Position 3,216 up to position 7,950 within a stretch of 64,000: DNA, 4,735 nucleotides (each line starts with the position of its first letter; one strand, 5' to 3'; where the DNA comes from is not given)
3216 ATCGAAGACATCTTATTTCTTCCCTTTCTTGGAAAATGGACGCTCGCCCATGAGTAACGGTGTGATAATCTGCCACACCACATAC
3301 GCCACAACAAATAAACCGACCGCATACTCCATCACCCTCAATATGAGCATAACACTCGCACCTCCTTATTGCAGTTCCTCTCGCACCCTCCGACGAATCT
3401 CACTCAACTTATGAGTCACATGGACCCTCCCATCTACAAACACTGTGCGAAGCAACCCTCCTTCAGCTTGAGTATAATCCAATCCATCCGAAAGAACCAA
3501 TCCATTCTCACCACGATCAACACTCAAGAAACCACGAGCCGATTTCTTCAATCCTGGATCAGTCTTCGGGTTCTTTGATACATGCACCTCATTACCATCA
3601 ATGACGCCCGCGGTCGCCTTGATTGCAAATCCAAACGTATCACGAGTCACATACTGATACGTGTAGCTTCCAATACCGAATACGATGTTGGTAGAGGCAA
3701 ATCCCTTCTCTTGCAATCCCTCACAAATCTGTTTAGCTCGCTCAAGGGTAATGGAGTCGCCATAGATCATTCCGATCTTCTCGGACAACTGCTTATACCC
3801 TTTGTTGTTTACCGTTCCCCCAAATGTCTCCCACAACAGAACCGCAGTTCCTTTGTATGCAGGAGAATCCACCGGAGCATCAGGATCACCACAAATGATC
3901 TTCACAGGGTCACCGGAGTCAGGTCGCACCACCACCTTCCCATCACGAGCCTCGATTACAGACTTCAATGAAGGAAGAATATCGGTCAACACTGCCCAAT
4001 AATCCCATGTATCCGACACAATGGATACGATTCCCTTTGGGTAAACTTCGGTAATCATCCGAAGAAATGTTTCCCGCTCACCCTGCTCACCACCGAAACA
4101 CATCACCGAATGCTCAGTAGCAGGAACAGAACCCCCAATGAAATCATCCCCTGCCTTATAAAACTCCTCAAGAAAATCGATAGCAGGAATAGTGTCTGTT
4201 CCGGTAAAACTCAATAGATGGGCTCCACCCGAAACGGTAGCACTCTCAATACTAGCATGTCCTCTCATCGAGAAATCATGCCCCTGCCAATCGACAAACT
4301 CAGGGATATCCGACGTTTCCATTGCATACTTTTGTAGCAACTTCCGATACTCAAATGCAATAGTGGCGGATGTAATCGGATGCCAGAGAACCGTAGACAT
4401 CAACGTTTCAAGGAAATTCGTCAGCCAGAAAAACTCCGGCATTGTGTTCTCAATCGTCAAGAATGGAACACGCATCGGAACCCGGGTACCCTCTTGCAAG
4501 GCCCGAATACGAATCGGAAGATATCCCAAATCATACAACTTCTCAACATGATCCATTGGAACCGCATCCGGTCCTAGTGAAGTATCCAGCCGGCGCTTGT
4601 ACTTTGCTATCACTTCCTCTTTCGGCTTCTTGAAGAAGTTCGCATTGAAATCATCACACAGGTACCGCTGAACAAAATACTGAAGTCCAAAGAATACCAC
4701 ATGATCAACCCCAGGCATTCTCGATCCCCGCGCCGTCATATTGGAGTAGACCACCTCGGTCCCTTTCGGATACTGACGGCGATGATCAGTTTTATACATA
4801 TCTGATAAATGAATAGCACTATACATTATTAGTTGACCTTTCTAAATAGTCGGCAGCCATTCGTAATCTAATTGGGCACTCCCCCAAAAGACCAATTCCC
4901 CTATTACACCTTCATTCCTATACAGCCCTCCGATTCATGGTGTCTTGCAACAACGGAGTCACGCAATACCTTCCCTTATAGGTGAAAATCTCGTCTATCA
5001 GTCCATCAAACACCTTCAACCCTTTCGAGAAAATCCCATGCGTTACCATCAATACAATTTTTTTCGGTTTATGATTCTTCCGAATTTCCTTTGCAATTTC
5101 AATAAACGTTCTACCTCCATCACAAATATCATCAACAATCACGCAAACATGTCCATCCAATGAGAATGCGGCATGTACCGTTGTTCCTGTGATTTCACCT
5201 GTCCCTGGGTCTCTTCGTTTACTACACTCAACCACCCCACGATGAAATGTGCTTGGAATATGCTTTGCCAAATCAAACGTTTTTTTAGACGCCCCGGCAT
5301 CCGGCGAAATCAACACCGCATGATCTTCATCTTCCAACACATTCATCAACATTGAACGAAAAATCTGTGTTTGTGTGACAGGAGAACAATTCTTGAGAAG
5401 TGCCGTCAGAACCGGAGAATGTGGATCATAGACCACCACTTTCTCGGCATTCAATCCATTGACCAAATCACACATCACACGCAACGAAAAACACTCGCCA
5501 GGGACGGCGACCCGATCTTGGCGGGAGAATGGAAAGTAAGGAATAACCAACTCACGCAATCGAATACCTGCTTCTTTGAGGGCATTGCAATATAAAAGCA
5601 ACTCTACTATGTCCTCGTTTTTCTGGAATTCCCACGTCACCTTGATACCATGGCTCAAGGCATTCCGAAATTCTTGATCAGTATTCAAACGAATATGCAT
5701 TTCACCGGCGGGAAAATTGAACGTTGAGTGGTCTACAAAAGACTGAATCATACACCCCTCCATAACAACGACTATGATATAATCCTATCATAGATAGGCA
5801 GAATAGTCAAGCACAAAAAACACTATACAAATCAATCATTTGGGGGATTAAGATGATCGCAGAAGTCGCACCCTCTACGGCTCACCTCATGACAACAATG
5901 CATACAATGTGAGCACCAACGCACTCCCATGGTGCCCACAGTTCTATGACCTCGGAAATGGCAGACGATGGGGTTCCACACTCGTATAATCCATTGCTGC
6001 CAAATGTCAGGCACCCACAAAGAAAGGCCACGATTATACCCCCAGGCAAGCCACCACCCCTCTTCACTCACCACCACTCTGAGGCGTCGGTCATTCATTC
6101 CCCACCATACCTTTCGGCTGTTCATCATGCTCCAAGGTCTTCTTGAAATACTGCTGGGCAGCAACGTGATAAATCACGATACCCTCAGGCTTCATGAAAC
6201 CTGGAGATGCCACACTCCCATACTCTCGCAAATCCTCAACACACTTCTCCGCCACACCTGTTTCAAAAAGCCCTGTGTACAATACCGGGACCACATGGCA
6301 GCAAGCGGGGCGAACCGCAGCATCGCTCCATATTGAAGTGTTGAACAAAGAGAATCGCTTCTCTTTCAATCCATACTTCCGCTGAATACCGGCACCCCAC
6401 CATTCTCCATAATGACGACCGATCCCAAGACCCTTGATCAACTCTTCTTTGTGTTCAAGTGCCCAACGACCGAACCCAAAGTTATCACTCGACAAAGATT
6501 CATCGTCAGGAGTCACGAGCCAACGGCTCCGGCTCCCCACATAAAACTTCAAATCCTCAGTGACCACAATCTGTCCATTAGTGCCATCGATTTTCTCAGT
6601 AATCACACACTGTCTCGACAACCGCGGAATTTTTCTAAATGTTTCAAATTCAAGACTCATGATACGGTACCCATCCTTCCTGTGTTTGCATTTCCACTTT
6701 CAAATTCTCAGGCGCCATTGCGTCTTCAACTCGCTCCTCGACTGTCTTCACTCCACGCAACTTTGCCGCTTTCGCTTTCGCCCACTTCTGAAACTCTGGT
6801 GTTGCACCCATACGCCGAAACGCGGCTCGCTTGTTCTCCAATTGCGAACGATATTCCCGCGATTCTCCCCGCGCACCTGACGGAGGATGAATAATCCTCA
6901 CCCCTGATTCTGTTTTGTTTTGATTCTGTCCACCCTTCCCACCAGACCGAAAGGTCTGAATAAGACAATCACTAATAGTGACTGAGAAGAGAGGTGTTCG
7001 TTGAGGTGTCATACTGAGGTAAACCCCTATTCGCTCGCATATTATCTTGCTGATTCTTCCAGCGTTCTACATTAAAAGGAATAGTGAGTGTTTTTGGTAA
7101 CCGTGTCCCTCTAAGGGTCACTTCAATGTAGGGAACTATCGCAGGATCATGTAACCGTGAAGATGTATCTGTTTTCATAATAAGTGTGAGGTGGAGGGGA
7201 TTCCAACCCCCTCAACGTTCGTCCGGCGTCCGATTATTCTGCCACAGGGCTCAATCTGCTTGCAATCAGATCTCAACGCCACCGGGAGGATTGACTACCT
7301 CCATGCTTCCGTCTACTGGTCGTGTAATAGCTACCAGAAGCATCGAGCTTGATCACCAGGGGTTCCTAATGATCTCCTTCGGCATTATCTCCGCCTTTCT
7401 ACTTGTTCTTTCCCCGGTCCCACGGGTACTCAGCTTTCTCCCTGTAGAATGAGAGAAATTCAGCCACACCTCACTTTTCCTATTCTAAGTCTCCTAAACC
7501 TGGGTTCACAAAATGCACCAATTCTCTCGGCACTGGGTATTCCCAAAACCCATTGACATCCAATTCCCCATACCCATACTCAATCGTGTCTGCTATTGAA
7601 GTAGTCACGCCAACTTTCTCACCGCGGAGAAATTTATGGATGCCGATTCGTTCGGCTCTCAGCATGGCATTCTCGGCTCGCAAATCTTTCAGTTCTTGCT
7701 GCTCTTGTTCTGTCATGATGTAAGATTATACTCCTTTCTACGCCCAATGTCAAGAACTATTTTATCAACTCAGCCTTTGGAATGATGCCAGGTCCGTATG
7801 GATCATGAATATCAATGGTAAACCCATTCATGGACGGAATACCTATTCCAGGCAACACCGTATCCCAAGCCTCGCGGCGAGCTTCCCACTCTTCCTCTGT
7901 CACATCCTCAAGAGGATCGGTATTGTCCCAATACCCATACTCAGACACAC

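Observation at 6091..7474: GGQ release-factor-like hydrolase translationally coupled to a minimal Rnl2-type RNA ligase, with a tRNA-like-ended RNA upstream: candidate ribosome/tRNA repair module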

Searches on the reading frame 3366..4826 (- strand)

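Call 15: search_protein_families(library=phrogs, proteins=[window:3366-4826:-], max_evalue=0.00001)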
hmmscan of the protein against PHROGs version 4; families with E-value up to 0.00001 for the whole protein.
window:3366-4826:- (486 aa): 4 families
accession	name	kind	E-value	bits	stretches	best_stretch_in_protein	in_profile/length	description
phrog_448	-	other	1.1e-198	662.2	1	2-485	13-497/500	nicotinamide phosphoribosyl transferase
phrog_16547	-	other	8.5e-91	305.4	1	3-291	9-309/315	nicotinamide phosphoribosyl transferase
phrog_15800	-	other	1.9e-90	304.7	2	325-485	157-322/322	nicotinamide phosphoribosyl transferase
phrog_12872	-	other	3.5e-79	267.9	2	326-481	377-536/547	nicotinamide phosphoribosyl transferase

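Call 57: search_protein_families(library=ncbifam, proteins=[window:3366-4826:-], max_evalue=0.01)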
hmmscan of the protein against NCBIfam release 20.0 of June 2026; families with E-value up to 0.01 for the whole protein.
window:3366-4826:- (486 aa): 2 families
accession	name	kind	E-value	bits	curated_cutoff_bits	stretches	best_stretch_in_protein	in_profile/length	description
NF006629.0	PRK09198.1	equivalog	4.8e-173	576.1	405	1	4-482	7-462/465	nicotinate phosphoribosyltransferase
TIGR01513.1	NAPRTase_put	equivalog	0.0025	16.8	297.4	0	241-306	198-258/452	nicotinate phosphoribosyltransferase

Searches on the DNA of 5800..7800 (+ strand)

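Call 6: search_rna_families(source=window, start=6900, end=7800, threshold=evalue, max_evalue=10, show_alignments=3)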
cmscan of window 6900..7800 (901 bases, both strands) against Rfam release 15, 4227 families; matches with E-value up to 10: 2.
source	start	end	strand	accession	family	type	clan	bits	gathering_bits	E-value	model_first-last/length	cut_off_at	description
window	7546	7655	-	RF04309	HCV_J7880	Cis-reg;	-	14.3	90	3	1-123/123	no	Hepatitis C virus J7880 RNA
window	7200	7266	-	RF01346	CRISPR-DR36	Gene; CRISPR;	-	14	38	3.8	1-36/36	no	CRISPR RNA direct repeat element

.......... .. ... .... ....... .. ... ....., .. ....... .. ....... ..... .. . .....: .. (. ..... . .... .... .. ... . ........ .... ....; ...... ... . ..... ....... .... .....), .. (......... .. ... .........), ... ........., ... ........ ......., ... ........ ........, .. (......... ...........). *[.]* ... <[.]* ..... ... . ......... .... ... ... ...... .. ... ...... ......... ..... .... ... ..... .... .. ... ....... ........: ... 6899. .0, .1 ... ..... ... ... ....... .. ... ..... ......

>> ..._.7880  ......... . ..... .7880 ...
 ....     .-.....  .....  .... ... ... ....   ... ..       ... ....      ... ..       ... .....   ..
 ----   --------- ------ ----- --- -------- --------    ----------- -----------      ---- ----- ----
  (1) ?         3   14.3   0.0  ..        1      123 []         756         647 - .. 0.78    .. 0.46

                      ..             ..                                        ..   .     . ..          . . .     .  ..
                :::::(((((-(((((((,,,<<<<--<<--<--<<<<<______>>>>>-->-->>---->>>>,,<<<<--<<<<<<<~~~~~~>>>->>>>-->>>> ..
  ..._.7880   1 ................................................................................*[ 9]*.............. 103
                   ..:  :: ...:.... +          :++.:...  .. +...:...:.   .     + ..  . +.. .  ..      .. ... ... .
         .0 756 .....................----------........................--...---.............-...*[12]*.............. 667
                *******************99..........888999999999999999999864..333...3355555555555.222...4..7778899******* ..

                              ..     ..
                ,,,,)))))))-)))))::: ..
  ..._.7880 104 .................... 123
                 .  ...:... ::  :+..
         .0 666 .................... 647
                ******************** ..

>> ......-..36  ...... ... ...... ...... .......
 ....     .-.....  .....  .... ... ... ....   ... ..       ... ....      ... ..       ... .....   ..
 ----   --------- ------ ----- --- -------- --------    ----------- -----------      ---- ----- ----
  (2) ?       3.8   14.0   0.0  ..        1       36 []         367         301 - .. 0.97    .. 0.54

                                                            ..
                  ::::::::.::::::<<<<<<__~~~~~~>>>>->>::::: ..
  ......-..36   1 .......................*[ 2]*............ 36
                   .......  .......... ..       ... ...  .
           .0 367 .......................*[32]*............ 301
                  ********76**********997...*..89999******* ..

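Call 7: search_dna_similar(query=window:5800-7800:+, collection=phages, mode=distant, max_rows=30)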
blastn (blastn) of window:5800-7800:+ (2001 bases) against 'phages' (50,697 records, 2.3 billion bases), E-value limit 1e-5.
No match.
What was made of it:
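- Tried and rejected: DNA-level search of 5800-7800 against deposited phages: no match (call 7).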

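Call 42: build_rna_model(alignment_id=A4)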
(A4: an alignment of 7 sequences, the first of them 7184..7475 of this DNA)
Model R1 built from alignment A4 (7 sequences, 305 columns); structure: RNAalifold consensus.
model positions 294; base pairs 79; branch points 7; effective number of sequences 1.06; information 0.591 bits per position. Calibrated on 0.2 Mb of random sequence (short: E-values are rough).
structure used (alignment columns):
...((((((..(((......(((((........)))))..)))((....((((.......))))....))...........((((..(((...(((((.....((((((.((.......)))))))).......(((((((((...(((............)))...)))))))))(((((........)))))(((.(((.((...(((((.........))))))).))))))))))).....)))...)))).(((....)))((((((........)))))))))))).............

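Call 44: search_with_rna_model(model_id=R1, sources=[window, L001, L002, L003, L004, L005, L006, L007, L008, L009, L010, L011, L012, L013, L014, L015, L016, L017, L018, L020, L022, L024, L027, L029, L030, L031, L032, L033, L034, L035, L037, L038, L039, L041, L042, L043, L044, L045, L046, L047, L048, L049, L050, L051, L053, L054, L055, L056, L057, L058, L059, L060, L061, L062, L102, L103, L105, L106, L107, L108, L109, L110, L111, L113, L114, L115, L116, L119], max_evalue=1)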
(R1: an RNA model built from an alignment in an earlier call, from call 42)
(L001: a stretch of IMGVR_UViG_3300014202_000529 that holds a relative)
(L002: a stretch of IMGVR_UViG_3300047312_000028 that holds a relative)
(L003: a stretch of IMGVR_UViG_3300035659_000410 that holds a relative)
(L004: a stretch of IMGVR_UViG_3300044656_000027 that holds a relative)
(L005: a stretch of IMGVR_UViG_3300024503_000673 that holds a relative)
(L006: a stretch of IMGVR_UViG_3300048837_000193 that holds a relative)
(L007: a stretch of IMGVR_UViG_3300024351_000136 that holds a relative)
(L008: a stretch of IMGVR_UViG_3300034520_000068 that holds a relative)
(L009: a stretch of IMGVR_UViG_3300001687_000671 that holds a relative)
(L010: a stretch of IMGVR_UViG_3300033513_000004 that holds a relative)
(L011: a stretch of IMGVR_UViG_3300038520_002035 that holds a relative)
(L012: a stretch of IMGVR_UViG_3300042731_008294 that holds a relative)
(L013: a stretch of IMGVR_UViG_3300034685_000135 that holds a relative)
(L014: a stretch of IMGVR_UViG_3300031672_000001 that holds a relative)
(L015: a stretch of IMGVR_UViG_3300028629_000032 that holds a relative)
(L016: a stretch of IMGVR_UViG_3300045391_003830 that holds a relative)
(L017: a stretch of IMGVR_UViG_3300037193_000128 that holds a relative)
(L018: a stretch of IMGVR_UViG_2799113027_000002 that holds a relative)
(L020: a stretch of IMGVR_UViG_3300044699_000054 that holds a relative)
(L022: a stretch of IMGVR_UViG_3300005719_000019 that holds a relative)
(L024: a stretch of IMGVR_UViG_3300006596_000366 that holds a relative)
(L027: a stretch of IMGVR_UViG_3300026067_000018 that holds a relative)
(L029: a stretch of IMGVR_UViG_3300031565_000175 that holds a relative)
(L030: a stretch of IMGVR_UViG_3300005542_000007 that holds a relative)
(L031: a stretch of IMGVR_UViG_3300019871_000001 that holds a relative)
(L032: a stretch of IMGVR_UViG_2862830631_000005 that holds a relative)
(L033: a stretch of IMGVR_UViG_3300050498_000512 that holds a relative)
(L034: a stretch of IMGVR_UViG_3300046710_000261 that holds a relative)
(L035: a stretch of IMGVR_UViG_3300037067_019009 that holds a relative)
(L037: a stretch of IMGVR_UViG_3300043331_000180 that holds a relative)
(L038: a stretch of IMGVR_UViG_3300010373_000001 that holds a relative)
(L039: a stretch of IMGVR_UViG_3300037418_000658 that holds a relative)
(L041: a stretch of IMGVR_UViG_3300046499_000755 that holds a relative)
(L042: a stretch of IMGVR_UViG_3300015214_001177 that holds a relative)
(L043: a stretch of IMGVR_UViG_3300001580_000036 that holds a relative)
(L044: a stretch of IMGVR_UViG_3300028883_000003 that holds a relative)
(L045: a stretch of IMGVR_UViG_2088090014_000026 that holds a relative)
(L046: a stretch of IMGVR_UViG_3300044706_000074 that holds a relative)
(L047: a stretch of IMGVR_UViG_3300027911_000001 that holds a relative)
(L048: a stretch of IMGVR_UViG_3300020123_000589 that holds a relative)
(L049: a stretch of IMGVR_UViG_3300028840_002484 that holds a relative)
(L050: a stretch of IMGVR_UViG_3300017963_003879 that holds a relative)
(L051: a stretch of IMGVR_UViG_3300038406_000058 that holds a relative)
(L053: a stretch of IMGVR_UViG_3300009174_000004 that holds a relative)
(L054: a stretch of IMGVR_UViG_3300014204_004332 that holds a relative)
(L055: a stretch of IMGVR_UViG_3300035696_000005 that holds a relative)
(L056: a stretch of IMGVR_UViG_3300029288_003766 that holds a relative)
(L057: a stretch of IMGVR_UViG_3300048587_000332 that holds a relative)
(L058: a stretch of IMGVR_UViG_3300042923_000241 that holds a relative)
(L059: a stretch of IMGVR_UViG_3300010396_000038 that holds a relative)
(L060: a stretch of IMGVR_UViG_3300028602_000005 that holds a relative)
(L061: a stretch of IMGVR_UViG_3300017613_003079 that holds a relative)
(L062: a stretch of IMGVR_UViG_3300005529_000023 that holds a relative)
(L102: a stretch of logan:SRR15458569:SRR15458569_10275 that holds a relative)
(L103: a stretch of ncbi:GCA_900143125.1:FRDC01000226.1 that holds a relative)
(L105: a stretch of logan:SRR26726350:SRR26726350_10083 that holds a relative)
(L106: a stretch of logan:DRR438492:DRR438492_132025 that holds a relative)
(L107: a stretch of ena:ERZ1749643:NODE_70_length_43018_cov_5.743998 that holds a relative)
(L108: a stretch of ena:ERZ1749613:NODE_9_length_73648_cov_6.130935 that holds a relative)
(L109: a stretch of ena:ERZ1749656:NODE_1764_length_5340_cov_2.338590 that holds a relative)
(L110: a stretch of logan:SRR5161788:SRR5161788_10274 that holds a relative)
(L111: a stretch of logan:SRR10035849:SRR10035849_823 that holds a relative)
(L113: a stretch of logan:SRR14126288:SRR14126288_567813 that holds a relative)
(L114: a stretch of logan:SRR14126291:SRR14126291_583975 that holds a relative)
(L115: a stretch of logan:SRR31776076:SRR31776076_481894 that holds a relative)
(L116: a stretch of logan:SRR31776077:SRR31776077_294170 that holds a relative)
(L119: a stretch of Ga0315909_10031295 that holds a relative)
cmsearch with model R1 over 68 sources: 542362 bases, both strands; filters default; matches with E-value up to 1: 9.
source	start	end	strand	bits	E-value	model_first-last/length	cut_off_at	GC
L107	2532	2826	+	337.2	2e-117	1-294/294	no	0.5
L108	2532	2826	+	337.2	2e-117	1-294/294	no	0.5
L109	1260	1554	+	334.6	1.6e-116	1-294/294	no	0.49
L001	3476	3769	+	323.6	1.3e-112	1-294/294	no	0.52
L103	2074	2365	+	310.8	4.6e-108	1-294/294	no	0.48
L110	2537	2831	+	307.5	6.7e-107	1-294/294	no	0.53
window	7180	7475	-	298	1.5e-103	1-294/294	no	0.52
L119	4067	4360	+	282.9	3.6e-98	1-294/294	no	0.52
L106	2500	2791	+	271.6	3.6e-94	1-294/294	no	0.49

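Call 66: search_with_rna_model(model_id=R1, sources=[window, L001, L103, L106, L108, L109, L110, L119], max_evalue=0.00001, make_alignment=true)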
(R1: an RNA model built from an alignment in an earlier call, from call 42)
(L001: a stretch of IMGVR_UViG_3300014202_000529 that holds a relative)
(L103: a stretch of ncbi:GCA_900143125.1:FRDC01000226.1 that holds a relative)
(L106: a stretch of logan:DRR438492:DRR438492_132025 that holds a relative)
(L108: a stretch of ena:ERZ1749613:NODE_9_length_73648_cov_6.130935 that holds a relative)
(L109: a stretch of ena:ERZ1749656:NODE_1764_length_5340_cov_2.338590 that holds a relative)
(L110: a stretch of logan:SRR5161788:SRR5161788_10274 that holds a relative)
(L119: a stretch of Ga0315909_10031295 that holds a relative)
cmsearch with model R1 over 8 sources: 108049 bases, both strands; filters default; matches with E-value up to 0.00001: 8.
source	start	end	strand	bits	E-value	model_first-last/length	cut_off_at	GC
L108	2532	2826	+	337.2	3.9e-118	1-294/294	no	0.5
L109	1260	1554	+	334.6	3.2e-117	1-294/294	no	0.49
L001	3476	3769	+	323.6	2.6e-113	1-294/294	no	0.52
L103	2074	2365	+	310.8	9.1e-109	1-294/294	no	0.48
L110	2537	2831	+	307.5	1.3e-107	1-294/294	no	0.53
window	7180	7475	-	298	3.1e-104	1-294/294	no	0.52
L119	4067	4360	+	282.9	7.1e-99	1-294/294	no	0.52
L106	2500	2791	+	271.6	7.1e-95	1-294/294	no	0.49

Alignment A7: 8 matches aligned to the model, 301 columns, each read 5' to 3' on its own strand. Consensus structure (alignment columns), stored with it:
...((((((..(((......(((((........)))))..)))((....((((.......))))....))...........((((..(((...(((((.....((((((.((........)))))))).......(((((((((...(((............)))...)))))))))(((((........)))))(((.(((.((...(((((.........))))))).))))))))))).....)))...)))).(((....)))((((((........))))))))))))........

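Call 81: search_rna_families(sources=[L001, L103, L106, L108, L110, L119], threshold=evalue, max_evalue=10)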
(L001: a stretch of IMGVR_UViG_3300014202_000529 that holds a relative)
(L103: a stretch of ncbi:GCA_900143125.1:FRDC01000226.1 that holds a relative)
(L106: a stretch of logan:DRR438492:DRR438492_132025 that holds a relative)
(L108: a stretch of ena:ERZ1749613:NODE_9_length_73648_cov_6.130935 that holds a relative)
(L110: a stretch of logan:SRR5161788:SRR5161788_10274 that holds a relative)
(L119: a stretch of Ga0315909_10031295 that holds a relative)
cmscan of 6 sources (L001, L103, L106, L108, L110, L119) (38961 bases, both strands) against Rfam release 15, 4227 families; matches with E-value up to 10: 4.
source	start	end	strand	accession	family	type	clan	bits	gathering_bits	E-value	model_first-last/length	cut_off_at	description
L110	6338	6376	-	RF00153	SNORD62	Gene; snRNA; snoRNA; CD-box;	CL00068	23.6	39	2.5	1-86/86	no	Small nucleolar RNA SNORD62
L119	3279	3345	-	RF02475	GlsR6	Gene; snRNA; snoRNA; CD-box;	-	18.1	75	6.5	1-59/59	no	Small nucleolar RNA GlsR6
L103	175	301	+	RF00114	S15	Cis-reg; leader;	CL00121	17.8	39.5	6.9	1-117/117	no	Ribosomal S15 leader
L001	4359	4408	+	RF01130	sR46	Gene; snRNA; snoRNA; CD-box;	-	17.3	50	9.2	1-56/56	no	Small nucleolar RNA sR46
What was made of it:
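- On Any Rfam 15 family: No match covering the RNA at E up to 10 in the window or in six homologous loci (calls 6, 81).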

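Call 100: search_with_rna_model(model_id=R1, sources=[L122, L123, L124, L125, L126, L127, L128, L129, L120, L121, L111, L112, L113, L114], max_evalue=10)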
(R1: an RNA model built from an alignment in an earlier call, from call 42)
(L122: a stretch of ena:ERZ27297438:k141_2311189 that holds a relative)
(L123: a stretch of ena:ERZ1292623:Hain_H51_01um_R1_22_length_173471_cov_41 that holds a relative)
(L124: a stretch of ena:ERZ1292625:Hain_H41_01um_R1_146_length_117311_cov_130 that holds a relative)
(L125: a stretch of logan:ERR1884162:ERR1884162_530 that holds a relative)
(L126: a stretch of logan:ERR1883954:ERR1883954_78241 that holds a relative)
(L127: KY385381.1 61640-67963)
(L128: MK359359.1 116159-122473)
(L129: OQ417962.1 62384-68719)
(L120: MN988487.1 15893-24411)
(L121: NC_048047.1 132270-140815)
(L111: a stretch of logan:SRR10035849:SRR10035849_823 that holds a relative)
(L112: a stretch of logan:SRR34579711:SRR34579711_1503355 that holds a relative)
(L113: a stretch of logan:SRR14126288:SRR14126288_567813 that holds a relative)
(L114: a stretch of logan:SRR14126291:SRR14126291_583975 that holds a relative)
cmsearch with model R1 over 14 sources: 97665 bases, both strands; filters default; matches with E-value up to 10: 0.
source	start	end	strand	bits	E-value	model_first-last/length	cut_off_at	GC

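Call 103: search_with_rna_model(model_id=R1, sources=[L130, L131, L132], max_evalue=1)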
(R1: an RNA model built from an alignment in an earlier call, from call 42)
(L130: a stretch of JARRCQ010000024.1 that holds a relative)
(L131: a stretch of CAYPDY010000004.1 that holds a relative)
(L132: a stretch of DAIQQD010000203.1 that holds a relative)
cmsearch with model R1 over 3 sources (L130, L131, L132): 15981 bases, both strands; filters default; matches with E-value up to 1: 0.
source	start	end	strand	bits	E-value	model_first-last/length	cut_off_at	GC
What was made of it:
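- Tried and rejected: The covariance model found nothing in 82 other loci (calls 44, 100, 103).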
